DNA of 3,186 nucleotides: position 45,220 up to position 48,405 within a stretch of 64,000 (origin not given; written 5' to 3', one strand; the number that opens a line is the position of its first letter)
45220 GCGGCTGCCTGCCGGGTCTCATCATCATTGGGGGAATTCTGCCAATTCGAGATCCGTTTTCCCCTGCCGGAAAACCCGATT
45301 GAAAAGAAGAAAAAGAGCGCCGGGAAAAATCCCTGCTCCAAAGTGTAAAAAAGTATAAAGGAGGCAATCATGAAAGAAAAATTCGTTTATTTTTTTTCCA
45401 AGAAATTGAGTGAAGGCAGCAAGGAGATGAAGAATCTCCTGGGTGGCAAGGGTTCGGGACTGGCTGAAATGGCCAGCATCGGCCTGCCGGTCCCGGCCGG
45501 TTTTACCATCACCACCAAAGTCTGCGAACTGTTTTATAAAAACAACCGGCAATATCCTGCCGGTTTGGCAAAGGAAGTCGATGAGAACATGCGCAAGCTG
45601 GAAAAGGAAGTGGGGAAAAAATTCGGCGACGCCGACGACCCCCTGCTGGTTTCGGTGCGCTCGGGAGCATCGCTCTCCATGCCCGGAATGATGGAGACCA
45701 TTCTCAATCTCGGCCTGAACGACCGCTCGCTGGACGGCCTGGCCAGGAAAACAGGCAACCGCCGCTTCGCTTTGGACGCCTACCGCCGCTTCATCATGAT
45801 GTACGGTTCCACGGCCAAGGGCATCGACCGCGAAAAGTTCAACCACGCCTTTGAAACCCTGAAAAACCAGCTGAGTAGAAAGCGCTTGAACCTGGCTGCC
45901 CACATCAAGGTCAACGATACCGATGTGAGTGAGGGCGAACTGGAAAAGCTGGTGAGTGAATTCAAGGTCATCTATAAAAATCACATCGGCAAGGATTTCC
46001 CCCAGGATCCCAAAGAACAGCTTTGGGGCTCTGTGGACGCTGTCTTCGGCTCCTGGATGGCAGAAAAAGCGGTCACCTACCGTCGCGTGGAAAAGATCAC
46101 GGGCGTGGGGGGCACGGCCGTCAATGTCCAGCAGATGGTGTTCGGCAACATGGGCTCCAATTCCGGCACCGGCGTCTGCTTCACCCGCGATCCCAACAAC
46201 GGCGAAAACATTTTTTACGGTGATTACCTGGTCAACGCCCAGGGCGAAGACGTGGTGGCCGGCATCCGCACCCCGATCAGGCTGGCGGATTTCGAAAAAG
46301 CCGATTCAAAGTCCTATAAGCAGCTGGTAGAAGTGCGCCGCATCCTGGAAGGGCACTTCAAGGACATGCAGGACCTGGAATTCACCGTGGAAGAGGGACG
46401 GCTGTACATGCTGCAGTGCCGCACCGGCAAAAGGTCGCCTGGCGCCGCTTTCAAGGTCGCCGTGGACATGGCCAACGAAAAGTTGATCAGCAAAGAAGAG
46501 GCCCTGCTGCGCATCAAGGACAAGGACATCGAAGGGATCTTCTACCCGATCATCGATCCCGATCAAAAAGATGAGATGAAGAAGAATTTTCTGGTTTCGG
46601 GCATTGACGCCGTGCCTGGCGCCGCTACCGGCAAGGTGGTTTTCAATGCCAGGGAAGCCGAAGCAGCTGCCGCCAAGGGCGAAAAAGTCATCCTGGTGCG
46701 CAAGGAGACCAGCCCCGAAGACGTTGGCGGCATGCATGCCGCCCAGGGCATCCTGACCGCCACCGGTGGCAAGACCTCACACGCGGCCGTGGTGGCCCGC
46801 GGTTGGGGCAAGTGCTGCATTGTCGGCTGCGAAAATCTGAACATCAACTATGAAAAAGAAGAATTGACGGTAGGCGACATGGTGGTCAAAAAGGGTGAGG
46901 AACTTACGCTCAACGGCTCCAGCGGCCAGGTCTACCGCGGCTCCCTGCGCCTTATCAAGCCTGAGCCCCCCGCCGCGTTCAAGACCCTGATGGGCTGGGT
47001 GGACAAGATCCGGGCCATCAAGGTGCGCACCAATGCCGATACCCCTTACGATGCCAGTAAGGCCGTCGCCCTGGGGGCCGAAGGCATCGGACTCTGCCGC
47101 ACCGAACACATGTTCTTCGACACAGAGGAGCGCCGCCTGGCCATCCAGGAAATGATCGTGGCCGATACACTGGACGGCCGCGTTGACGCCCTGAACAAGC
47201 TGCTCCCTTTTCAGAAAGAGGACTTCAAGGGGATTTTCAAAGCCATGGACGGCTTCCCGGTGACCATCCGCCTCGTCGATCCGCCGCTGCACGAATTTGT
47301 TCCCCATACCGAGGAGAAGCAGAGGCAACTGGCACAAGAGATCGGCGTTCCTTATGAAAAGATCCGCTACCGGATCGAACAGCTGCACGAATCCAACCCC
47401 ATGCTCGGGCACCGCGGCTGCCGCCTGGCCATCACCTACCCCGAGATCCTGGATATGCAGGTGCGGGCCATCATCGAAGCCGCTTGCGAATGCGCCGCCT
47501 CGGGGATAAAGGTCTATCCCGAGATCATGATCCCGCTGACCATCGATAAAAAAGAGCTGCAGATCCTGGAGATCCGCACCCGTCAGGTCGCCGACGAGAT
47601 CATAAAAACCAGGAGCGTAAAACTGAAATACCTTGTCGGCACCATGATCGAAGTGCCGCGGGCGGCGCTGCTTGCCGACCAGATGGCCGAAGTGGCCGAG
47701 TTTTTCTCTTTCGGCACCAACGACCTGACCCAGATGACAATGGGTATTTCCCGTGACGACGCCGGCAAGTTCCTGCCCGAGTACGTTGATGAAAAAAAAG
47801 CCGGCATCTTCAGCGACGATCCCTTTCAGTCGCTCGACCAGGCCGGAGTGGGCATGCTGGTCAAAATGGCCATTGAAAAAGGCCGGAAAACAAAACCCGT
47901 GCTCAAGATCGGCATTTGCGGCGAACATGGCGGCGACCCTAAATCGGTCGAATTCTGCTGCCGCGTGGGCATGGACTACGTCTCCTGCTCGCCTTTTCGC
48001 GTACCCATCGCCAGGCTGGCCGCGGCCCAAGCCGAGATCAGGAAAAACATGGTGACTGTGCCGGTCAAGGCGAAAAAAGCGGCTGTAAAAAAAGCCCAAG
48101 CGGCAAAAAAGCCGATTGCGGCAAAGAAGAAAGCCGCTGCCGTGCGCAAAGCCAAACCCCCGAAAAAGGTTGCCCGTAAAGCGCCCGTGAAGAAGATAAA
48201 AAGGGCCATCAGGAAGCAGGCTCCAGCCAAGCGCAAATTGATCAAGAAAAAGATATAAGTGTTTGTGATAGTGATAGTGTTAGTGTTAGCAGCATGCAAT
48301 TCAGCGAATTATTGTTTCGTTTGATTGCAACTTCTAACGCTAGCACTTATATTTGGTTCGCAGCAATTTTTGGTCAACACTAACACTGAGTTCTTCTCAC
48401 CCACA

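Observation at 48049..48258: PPDK with a 69-aa histone-H1-like basic tail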

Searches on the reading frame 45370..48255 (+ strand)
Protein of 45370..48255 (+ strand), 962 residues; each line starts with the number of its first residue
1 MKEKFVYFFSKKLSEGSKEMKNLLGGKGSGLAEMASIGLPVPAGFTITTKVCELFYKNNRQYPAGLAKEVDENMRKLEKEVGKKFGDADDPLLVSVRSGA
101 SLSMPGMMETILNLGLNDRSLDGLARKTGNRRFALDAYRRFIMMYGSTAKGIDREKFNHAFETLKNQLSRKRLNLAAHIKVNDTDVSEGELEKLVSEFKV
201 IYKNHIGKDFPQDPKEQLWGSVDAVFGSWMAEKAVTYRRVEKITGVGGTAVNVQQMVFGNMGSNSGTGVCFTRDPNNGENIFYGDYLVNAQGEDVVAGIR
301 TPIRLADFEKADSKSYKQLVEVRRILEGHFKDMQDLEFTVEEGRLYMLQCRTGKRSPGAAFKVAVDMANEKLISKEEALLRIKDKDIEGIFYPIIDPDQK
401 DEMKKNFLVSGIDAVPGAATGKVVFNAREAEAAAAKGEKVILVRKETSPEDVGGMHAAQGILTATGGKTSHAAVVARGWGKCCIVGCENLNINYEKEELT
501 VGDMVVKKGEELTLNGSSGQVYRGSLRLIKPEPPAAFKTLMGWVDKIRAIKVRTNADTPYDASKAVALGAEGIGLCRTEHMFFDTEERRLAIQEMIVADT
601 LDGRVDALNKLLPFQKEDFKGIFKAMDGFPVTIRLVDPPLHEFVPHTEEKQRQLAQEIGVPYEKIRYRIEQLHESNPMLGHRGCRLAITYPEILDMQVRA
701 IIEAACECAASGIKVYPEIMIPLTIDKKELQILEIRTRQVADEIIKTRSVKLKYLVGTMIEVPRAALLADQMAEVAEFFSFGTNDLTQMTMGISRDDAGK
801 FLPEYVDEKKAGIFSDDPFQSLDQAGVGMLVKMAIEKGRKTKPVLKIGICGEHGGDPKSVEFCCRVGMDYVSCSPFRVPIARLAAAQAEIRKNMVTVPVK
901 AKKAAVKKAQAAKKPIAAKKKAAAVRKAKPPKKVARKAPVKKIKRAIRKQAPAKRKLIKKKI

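Call 3: search_protein_families(library=pfam, proteins=[window:45370-48255:+], max_evalue=0.01)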
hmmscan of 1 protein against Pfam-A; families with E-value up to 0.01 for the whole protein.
window:45370-48255:+ (962 aa): 3 families
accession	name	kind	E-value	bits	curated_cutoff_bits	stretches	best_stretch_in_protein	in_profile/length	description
PF02896.24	PEP-utilizers_C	-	5.3e-81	272.4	22.8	1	536-889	6-292/293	PEP-utilising enzyme, PEP-binding domain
PF01326.24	PPDK_N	-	1.4e-49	169.6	27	2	22-302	2-217/328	Pyruvate phosphate dikinase, AMP/ATP-binding domain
PF00391.29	PEP-utilizers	-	1.2e-23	82.9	23.1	1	438-519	3-72/72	PEP-utilising enzyme, mobile domain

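Call 4: search_protein_families(library=ncbifam, proteins=[window:45370-48255:+], max_evalue=0.01)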
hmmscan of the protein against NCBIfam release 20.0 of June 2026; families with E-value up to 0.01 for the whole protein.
window:45370-48255:+ (962 aa): 24 families
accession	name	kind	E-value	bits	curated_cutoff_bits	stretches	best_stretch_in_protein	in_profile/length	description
TIGR01828.1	pyru_phos_dikin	equivalog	0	1300.9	843.45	1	4-890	2-865/865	pyruvate, phosphate dikinase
NF004531.0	PRK05878.1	equivalog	2e-145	485.4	456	1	13-560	15-495/534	pyruvate, phosphate dikinase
NF005057.0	PRK06464.1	equivalog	1.1e-69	235.4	598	3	316-890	296-790/798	phosphoenolpyruvate synthase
TIGR01418.1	PEP_synth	equivalog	1e-60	206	739.75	3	315-883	289-777/784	pyruvate, water dikinase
TIGR01417.1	PTS_I_fam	equivalog_domain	4.1e-39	134.5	341.7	2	670-887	345-538/565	phosphoenolpyruvate--protein phosphotransferase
NF008382.0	PRK11177.1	equivalog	7e-33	114.1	824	2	672-881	348-533/575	phosphoenolpyruvate-protein phosphotransferase PtsI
NF008283.0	PRK11061.1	equivalog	2.8e-23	82.1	583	2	672-879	513-695/748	phosphoenolpyruvate--protein phosphotransferase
NF004878.0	PRK06241.1-3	subfamily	5.1e-18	64.6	945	2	17-72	12-69/891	phosphoenolpyruvate synthase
NF052631.1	prodigiosin_PigC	equivalog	4.7e-16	57.8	1300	2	389-511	760-876/883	prodigiosin ligase PigC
NF004881.0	PRK06241.2-2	equivalog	6.2e-16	57.8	883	1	409-490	789-868/898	phosphoenolpyruvate synthase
NF052632.1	undecylprod_RedH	equivalog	8.9e-16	57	1350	1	13-71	6-59/880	undecylprodigiosin ligase RedH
NF004877.0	PRK06241.1-2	subfamily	3e-14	52.3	866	2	411-489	769-845/869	phosphoenolpyruvate synthase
NF041857.1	RIF_Ptrans_rph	equivalog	5.4e-14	51.5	999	1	411-489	765-841/864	rifamycin-inactivating phosphotransferase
NF004880.0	PRK06241.2-1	equivalog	3.3e-10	38.6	972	1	225-352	145-279/837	phosphoenolpyruvate synthase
NF004879.0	PRK06241.1-4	equivalog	7.1e-10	37.6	976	1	420-490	778-846/868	phosphoenolpyruvate synthase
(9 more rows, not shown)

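Call 6: find_homologous_proteins(query=window:45370-48255:+, region=600-962)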
Query window:45370-48255:+, residues 600-962 (363 aa): 8000 proteins with E <= 0.001 among 8000 candidates; the best 120 are listed.
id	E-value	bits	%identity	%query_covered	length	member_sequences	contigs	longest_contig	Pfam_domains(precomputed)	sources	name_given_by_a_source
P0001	1.2e-213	727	93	100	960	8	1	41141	PF00391.30,PF02896.25,PF01326.25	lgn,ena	-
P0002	4.3e-207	705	88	100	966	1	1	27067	PF00391.30,PF02896.25,PF01326.25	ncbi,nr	ncbi:MAG TPA: pyruvate, phosphate dikinase [Patescibacteria group bacterium]|nr:pyruvate, phosphate 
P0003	4.3e-207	705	88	100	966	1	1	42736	PF00391.30,PF02896.25,PF01326.25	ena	-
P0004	4.3e-207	705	88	100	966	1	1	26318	PF00391.30,PF02896.25,PF01326.25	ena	-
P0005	3.2e-193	660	89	81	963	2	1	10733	PF00391.30,PF02896.25,PF01326.25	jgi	-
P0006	1.9e-189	647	85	85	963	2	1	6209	PF00391.30,PF02896.25,PF01326.25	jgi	jgi:pyruvate,orthophosphate dikinase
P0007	2.7e-188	644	83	99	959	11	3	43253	PF00391.30,PF02896.25,PF01326.25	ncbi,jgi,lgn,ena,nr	ncbi:MAG: pyruvate, phosphate dikinase [Acidobacteria bacterium]|nr:pyruvate, phosphate dikinase [Ac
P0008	3.2e-188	643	85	93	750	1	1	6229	PF00391.30,PF02896.25,PF01326.25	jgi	jgi:pyruvate,orthophosphate dikinase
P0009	8.5e-188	642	90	83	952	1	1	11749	PF00391.30,PF02896.25,PF01326.25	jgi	-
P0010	1.0e-186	638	89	82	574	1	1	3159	PF00391.30,PF02896.25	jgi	jgi:pyruvate,orthophosphate dikinase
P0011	2.6e-186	637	88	89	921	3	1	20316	PF00391.30,PF02896.25,PF01326.25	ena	-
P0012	3.5e-186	637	89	82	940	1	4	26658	PF00391.30,PF02896.25,PF01326.25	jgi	jgi:pyruvate,orthophosphate dikinase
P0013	3.8e-186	637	89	82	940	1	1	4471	PF00391.30,PF02896.25,PF01326.25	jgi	jgi:pyruvate,orthophosphate dikinase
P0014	4.3e-186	636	86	93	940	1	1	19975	PF00391.30,PF02896.25,PF01326.25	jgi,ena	-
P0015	7.0e-184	629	81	98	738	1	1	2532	PF00391.30,PF02896.25,PF01326.25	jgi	jgi:pyruvate,orthophosphate dikinase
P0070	1.3e-157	543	81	80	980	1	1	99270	PF00391.30,PF02896.25,PF01326.25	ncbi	-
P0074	6.6e-155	534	78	80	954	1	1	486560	PF00391.30,PF02896.25,PF01326.25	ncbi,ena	-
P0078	8.4e-153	527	79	81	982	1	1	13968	PF00391.30,PF02896.25,PF01326.25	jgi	jgi:pyruvate,orthophosphate dikinase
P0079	2.6e-152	525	78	81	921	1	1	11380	PF00391.30,PF02896.25,PF01326.25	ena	-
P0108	8.4e-150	517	71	92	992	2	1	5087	PF00391.30,PF02896.25,PF01326.25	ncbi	-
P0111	2.1e-149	516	77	76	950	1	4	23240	PF00391.30,PF02896.25,PF01326.25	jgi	-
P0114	4.6e-149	515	75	77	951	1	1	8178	PF00391.30,PF02896.25,PF01326.25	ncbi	-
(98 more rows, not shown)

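Call 22: search_protein_representatives(protein=window:45370-48255:+)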
Query: 962 residues. Proteins with E-value up to 0.001 (for the whole library): 40665; up to 1e-10: 24921; up to 1e-30: 7117. The best 150 are listed.
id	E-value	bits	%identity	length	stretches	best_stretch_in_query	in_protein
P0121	0.0e+00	1234.1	62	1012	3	4-375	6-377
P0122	0.0e+00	1085.3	56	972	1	2-951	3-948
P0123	0.0e+00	1025.2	55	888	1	4-892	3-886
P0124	1.1e-295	1000.0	55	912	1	2-892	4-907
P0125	3.0e-295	998.6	56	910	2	306-890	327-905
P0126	4.4e-288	974.9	54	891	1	4-893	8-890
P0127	2.4e-271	919.5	51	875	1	6-893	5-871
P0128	9.1e-270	914.2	52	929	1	4-892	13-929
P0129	5.5e-268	908.4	51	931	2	1-655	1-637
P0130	4.0e-265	898.9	69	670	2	367-907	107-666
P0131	3.8e-264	895.6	49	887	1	4-891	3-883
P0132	6.3e-264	894.9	52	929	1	1-891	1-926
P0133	2.1e-252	856.8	50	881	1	4-890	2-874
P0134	4.1e-252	855.8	50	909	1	11-890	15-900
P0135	2.2e-251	853.4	49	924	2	1-528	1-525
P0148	4.1e-240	816.1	46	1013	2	3-597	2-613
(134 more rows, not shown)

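Call 42: list_cluster_members(proteins=[P0121, P0122, P0148, P0074, P0070, P0078, P0108, P0114, P0111, P0079])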
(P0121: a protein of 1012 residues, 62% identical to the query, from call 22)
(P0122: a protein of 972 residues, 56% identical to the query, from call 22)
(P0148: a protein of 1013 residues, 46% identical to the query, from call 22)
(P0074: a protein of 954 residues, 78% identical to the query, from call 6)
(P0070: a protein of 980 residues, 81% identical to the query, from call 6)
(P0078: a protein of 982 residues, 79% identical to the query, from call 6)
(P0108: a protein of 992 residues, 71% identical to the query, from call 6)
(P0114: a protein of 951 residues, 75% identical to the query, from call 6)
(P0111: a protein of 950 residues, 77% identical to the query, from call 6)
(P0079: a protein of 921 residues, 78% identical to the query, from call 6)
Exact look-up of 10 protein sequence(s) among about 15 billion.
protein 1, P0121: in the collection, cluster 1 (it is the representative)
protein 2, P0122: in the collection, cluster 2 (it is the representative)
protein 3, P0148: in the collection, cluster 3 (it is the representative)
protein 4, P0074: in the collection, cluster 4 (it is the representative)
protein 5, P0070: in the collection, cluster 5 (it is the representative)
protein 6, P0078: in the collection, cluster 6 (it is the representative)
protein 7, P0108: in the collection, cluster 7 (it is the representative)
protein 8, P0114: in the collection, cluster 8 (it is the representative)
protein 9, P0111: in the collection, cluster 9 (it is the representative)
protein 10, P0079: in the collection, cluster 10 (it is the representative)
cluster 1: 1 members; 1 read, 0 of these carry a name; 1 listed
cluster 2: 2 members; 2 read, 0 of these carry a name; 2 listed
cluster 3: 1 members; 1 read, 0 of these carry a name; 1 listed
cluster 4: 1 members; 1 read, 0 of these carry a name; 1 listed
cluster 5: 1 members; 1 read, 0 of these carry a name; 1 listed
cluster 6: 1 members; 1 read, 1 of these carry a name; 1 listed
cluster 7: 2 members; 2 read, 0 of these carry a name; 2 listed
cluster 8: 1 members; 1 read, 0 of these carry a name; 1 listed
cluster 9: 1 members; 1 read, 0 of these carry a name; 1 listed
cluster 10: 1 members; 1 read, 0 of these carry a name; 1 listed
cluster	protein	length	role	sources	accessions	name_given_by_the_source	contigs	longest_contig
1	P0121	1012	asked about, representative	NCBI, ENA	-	-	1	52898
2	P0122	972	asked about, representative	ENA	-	-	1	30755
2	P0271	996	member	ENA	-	-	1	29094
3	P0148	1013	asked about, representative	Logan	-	-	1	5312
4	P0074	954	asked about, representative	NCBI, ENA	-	-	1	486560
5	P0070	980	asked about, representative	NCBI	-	-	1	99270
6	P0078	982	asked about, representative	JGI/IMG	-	pyruvate,orthophosphate dikinase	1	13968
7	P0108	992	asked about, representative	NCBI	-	-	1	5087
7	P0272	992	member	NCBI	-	-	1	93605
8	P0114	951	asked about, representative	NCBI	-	-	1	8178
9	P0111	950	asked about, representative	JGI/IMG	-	-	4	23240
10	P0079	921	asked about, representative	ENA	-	-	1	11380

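Call 54: predict_structure(alignment_id=A1)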
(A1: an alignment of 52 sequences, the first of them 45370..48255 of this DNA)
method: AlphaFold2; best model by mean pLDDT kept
length: 962 residues; sequences in the alignment: 52
mean_pLDDT: 82.0   pTM: 0.77
mean pLDDT of the five models: 82.0, 81.0, 80.0, 79.1, 79.0
residues with pLDDT >= 90: 459; 70-90: 334; 50-70: 85; < 50: 84
segments of 3 or more residues with pLDDT < 50: 397-400, 402-404, 467-472, 677-679, 897-929, 931-962
pLDDT, mean of each block of 10 residues (from residue 1): 82 88 89 91 94 91 94 95 91 91 77 92 88 91 92 92 93 88 87 96 95 94 91 86 77 91 87 92 88 64 85 91 92 92 92 86 95 95 88 57 58 70 90 88 79 81 61 58 77 90 89 83 83 88 95 86 88 80 81 90 95 94 95 85 81 90 89 62 84 95 97 96 89 97 95 93 87 95 61 59 57 65 81 94 93 83 94 88 96 63 28 29 32 28 28 30 31
secondary structure, 60 per line:
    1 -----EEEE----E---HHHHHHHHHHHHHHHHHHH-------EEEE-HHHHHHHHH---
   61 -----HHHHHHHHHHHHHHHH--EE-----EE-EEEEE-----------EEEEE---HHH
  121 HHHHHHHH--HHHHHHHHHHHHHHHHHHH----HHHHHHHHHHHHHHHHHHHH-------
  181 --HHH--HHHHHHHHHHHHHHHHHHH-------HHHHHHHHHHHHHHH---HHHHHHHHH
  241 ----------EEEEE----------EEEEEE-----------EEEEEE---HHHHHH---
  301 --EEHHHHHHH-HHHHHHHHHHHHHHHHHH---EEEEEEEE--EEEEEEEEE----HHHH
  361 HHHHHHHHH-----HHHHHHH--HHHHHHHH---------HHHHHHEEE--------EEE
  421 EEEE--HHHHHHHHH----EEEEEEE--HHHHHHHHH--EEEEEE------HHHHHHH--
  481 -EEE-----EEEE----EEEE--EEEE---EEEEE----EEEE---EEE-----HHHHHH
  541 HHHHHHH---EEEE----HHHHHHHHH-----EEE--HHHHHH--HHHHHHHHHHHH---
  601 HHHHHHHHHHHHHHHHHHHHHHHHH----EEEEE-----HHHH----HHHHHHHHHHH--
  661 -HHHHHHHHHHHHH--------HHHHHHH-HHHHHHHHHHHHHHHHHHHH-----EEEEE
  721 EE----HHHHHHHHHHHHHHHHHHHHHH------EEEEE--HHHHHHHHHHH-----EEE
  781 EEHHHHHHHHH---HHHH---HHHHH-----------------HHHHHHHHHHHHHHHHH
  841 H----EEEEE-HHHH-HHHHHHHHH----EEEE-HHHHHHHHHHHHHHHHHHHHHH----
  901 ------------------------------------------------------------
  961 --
elements in order (helices of 4 or more, strands of 3 or more residues): E6-9 H18-36 E44-47 H49-57 H66-81 E94-98 E110-114 H118-128 H131-149 H154-173 H188-206 H214-228 H232-240 E251-255 E266-271 E283-288 H292-297 H305-311 H313-330 E334-341 E344-352 H357-369 H375-381 H384-391 H401-406 E407-409 E418-424 H427-435 E440-446 H449-457 E460-465 H472-478 E482-484 E490-493 E498-501 E504-507 E511-515 E520-523 E527-529 H535-547 E551-554 H559-567 E573-575 H578-583 H586-597 H601-625 E630-634 H640-643 H648-658 H662-674 H683-689 H691-710 E716-722 H727-748 E755-759 H762-772 E778-782 H783-791 H795-798 H802-806 H824-841 E846-850 H852-855 H857-865 E870-873 H875-896

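Call 67: search_solved_structures(query=window:45370-48255:+, max_evalue=1e-50)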
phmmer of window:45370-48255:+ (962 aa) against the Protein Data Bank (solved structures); distinct sequences matched with E-value up to 1e-50: 11.
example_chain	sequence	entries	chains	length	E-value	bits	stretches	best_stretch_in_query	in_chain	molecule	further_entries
9pzl_A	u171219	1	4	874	0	1055.5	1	12-891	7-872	Pyruvate, phosphate dikinase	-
1kbl_A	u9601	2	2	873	0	1055.3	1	12-891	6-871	PYRUVATE PHOSPHATE DIKINASE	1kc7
2r82_A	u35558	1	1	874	0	1053.1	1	12-891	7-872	Pyruvate, phosphate dikinase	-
1ggo_A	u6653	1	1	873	0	1053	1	12-891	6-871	PROTEIN (PYRUVATE, PHOSPHATE DIKINASE)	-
1dik_A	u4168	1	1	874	0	1052.8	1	12-891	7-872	PYRUVATE PHOSPHATE DIKINASE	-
1jde_A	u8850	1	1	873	0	1052.7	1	12-891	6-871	PYRUVATE, PHOSPHATE DIKINASE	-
2dik_A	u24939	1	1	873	0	1049.9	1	12-891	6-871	PROTEIN (PYRUVATE PHOSPHATE DIKINASE)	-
5jvn_A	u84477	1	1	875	0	1018.7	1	4-888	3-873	Pyruvate, phosphate dikinase, chloroplastic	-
1vbg_A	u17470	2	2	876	1.3e-302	1009.7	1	3-888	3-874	pyruvate,orthophosphate dikinase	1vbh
5jvj_A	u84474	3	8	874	1.6e-300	1002.8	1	4-888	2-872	Pyruvate, phosphate dikinase, chloroplastic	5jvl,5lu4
2x0s_A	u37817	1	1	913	5.1e-300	1001.1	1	3-903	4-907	PYRUVATE PHOSPHATE DIKINASE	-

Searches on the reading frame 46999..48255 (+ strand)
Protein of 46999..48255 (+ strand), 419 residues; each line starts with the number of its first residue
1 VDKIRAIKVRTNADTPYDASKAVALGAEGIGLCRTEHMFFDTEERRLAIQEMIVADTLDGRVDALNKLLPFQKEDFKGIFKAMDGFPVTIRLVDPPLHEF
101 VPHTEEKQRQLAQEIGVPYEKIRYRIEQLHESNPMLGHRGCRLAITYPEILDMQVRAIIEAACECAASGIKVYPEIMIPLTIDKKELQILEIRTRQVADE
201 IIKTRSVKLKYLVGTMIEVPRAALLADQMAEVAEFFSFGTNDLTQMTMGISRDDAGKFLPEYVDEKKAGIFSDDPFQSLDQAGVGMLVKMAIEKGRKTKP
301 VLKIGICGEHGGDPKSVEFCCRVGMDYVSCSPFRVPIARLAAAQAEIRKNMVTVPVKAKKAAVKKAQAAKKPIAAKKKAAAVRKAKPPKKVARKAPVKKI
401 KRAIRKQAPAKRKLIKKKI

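Call 45: find_related_loci(query=window:46999-48255:+, collection=genome_contigs, flank=1500)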
Query window:46999-48255:+ (419 aa) in genome_contigs; peptide patterns used: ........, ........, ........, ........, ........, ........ (x = any residue, [..] = any of these).
600 stretches matched a pattern (row limit reached: there are more); 456 encode a relative of the query (tblastn E <= 1e-3); the best 80 are kept; 80 distinct loci.
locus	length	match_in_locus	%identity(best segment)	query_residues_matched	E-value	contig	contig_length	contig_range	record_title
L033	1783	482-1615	97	1-378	0e+0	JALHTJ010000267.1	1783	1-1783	MAG: Candidatus Aminicenantes bacterium isolate PFL21 seq_3061871, whole genome shotgun sequence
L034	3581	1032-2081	89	1-350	0e+0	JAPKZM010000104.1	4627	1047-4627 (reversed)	MAG: Candidatus Aminicenantes bacterium isolate LacPavin_0920_SED5_MAG_56_9 LacPavin_0920_SED5_scaffold_839748, whole ge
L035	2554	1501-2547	85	1-349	0e+0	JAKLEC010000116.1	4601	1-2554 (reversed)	MAG: Acidobacteria bacterium isolate RA.bin124 RA.bin124_116, whole genome shotgun sequence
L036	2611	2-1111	78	31-418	0e+0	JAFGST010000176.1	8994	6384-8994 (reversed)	MAG: Candidatus Aminicenantes bacterium isolate Zod_Metabat.920 k87_9405379, whole genome shotgun sequence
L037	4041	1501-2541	80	1-347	0e+0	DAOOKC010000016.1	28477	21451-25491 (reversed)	MAG TPA_asm: Exilispira sp. isolate AMR_MDS_2737 NODE_1741_length_28477_cov_4.715115, whole genome shotgun sequence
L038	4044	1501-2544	80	2-349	0e+0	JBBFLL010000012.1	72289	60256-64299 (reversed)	MAG: Brevinematales bacterium isolate Uz-U4-24 NODE_12_length_72289_cov_8.129868, whole genome shotgun sequence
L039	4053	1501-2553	87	1-351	0e+0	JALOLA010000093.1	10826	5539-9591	MAG: Acidobacteria bacterium isolate Prado013 scaffold_14816, whole genome shotgun sequence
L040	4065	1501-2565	78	2-356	0e+0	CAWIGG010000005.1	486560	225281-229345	MAG: uncultured Spirochaetota bacterium isolate MFD03726.bin.1.50 genome assembly, contig: contig_42722, whole genome sh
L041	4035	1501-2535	77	1-345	0e+0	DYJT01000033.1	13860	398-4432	MAG TPA_asm: Brachyspira murdochii isolate SulCav_AS07-7_28_103 SulCav_AS07_7_4378_length_13860_cov_59_723289, whole gen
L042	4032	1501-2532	78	1-344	0e+0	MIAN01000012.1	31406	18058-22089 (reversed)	MAG: Spirochaetes bacterium GWB1_27_13 gwb1_scaffold_1117, whole genome shotgun sequence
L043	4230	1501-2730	68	1-413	0e+0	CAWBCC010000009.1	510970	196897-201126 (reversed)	MAG: uncultured bacterium isolate MFD04752.bin.1.3 genome assembly, contig: contig_4026, whole genome shotgun sequence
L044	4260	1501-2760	68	1-396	0e+0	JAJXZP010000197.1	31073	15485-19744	MAG: bacterium isolate BP7.bin59 NODE_1874_length_31073_cov_1.544368, whole genome shotgun sequence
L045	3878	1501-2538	77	2-347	0e+0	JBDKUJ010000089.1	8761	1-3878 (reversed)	MAG: Rectinema sp. isolate 8_bin.109 c_000000152156, whole genome shotgun sequence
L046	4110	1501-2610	72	1-375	0e+0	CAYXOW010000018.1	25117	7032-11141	MAG TPA_asm: uncultured Treponema sp. isolate SRP290908_co1_53 genome assembly, contig: NODE_2418_length_25117_cov_3.961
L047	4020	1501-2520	75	2-341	0e+0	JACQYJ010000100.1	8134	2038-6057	MAG: Deltaproteobacteria bacterium isolate NC_groundwater_1538_Pr4_S-0.65um_48_7 SR1-18-Sp65_coassembly_scaffold_163869,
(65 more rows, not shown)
